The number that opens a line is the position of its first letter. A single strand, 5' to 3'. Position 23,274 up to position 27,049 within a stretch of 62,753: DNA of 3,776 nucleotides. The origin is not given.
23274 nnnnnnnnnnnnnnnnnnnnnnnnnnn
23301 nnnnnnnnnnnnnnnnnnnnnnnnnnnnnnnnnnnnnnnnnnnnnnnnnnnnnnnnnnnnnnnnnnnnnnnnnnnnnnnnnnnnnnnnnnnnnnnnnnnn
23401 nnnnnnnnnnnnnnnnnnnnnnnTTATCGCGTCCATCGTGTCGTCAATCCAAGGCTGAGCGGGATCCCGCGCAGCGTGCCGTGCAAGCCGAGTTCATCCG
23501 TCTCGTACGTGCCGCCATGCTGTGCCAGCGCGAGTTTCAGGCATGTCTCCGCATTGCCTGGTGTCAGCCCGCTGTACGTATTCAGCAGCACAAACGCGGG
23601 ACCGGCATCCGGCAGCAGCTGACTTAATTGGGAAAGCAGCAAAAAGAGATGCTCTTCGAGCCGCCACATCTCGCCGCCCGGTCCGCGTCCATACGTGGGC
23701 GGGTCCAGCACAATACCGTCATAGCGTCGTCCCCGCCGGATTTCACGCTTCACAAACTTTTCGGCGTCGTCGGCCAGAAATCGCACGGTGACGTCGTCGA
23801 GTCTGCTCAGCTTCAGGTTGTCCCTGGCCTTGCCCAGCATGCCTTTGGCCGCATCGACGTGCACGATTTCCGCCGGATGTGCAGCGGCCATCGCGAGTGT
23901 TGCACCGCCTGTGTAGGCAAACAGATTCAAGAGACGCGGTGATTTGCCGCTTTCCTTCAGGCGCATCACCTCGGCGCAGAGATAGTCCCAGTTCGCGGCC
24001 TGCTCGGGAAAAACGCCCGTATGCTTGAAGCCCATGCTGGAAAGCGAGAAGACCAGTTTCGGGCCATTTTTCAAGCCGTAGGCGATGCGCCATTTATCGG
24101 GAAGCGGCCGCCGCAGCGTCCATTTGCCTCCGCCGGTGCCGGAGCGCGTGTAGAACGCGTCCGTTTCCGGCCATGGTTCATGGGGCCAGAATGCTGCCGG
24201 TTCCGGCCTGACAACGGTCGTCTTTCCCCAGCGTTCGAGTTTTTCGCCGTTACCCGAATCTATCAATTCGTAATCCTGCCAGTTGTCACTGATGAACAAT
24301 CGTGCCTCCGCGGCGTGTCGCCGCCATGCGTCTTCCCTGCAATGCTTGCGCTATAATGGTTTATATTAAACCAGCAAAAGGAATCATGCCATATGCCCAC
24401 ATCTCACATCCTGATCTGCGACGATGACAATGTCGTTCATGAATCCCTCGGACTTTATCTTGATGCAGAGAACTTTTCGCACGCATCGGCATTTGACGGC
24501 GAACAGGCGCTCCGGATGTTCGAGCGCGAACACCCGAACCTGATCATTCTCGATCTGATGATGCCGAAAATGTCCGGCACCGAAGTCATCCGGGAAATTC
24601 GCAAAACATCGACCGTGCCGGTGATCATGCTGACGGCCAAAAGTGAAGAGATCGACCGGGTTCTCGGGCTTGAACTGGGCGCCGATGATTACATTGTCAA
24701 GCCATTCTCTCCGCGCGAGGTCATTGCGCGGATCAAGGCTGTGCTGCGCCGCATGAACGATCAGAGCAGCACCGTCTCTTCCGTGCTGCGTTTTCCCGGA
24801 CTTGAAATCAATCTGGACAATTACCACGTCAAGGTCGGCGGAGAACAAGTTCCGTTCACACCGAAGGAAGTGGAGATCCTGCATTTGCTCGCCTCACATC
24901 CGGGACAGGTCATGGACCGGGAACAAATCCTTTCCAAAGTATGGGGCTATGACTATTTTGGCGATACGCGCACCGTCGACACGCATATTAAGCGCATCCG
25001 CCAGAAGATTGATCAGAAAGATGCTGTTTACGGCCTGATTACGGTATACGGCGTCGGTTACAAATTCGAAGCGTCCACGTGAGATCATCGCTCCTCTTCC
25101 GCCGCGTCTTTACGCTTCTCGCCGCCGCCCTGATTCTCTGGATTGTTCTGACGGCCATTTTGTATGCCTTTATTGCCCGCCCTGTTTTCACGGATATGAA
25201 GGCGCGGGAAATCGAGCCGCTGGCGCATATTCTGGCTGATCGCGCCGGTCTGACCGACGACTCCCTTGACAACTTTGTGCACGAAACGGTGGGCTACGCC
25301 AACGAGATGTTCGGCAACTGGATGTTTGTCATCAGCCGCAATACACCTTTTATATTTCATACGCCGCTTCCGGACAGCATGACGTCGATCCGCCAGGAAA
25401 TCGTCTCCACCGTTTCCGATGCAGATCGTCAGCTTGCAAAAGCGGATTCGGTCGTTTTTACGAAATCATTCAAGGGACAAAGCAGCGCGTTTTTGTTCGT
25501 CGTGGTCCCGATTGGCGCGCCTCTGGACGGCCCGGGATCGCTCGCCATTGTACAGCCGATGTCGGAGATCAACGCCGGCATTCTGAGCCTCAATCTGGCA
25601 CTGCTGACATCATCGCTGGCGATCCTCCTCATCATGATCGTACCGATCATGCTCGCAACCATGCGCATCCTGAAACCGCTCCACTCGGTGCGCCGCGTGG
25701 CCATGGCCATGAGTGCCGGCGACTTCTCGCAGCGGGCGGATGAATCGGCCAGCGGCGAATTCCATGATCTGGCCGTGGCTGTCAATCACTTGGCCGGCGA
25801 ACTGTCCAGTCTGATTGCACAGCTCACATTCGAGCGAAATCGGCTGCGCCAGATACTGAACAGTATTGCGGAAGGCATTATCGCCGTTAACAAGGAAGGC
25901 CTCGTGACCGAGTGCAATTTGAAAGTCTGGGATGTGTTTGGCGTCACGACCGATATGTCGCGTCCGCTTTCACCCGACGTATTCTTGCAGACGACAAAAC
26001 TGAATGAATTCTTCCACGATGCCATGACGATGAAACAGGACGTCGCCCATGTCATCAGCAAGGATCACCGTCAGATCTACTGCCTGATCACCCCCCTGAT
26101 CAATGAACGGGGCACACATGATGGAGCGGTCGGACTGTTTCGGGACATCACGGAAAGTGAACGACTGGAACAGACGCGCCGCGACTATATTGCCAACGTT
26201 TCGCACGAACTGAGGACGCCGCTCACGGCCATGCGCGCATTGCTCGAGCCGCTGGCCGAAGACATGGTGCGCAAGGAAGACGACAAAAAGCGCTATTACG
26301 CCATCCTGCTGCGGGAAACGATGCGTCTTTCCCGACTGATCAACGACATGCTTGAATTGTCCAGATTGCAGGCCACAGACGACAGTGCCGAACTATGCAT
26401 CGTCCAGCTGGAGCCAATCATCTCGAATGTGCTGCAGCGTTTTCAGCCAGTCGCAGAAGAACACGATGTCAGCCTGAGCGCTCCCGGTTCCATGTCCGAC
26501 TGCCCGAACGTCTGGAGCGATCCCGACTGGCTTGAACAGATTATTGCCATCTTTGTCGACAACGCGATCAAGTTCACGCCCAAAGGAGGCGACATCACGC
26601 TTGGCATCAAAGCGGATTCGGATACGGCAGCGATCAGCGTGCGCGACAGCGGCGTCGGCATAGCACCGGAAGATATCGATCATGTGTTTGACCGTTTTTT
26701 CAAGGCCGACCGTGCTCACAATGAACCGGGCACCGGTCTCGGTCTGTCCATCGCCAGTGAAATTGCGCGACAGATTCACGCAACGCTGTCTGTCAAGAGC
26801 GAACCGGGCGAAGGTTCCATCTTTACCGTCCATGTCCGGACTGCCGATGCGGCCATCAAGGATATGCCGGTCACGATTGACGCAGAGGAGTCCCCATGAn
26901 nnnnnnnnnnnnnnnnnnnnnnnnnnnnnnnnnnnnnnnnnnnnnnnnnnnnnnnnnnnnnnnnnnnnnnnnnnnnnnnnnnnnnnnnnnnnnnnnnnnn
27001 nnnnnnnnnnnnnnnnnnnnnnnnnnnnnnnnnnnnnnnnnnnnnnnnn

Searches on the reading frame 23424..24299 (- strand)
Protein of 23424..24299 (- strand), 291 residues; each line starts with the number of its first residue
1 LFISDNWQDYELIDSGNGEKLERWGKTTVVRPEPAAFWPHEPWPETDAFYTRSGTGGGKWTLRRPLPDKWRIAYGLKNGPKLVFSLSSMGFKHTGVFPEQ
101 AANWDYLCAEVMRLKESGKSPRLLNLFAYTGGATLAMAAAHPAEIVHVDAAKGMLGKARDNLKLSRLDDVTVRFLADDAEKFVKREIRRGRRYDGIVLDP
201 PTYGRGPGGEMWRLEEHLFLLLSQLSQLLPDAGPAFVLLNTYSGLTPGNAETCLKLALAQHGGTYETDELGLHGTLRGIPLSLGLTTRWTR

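Call 6: search_protein_families(library=pfam, proteins=[window:23424-24299:-], max_evalue=0.01)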
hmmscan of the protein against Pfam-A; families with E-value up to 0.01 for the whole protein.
window:23424-24299:- (291 aa): 3 families
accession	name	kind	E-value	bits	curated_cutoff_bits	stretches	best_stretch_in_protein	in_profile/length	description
PF10672.15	Methyltrans_SAM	-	6.6e-14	52.3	27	1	114-236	118-235/286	S-adenosylmethionine-dependent methyltransferase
PF13649.12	Methyltransf_25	-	0.0008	20.5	27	1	130-182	8-58/97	Methyltransferase domain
PF03602.21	Cons_hypoth95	-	0.00091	19.4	24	1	115-201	37-122/182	Conserved hypothetical protein 95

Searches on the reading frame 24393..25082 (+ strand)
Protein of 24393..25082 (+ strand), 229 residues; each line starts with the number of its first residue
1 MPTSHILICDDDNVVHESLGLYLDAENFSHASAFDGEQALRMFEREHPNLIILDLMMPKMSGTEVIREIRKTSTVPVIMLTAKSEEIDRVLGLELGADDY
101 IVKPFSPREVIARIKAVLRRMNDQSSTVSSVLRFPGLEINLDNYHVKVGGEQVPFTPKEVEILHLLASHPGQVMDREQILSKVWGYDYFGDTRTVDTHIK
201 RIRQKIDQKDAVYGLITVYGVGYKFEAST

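Call 6: search_protein_families(library=pfam, proteins=[window:24393-25082:+], max_evalue=0.01)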
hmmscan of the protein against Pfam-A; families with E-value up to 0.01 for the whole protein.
window:24393-25082:+ (229 aa): 3 families
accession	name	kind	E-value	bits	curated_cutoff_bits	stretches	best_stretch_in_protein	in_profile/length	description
PF00072.30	Response_reg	-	1.5e-30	106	30.2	1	6-115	1-111/111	Response regulator receiver domain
PF00486.34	Trans_reg_C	-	3.8e-27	94.6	26.2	1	150-225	1-77/77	Transcriptional regulatory protein, C terminal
PF00196.25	GerE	-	0.0069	16.4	23.5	0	192-209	31-48/57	Bacterial regulatory proteins, luxR family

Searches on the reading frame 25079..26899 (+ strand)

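Call 6: search_protein_families(library=pfam, proteins=[window:25079-26899:+], max_evalue=0.01)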
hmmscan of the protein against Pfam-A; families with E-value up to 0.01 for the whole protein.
window:25079-26899:+ (606 aa): 8 families
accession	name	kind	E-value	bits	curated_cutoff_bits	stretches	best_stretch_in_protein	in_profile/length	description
PF02518.31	HATPase_c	-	2.9e-28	98.9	26.4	1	481-588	2-109/111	Histidine kinase-, DNA gyrase B-, and HSP90-like ATPase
PF00512.31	HisKA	-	1.9e-17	63.5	26.9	1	367-432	2-65/66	His Kinase A (phospho-acceptor) domain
PF00672.30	HAMP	-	1.1e-10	42.2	25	1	194-243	3-52/53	HAMP domain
PF00989.32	PAS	-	9.6e-06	26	22.6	1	255-357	2-113/113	PAS fold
PF13188.13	PAS_8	-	1.3e-05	25.3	21.8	1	254-304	1-53/65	PAS domain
PF13426.13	PAS_9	-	0.00017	22.3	27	1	266-359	3-103/103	PAS domain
PF18947.5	HAMP_2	-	0.00077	19.8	24.3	1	197-238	20-61/67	HAMP domain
PF08448.16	PAS_4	-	0.0011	19.6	23.1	1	320-362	68-110/110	PAS fold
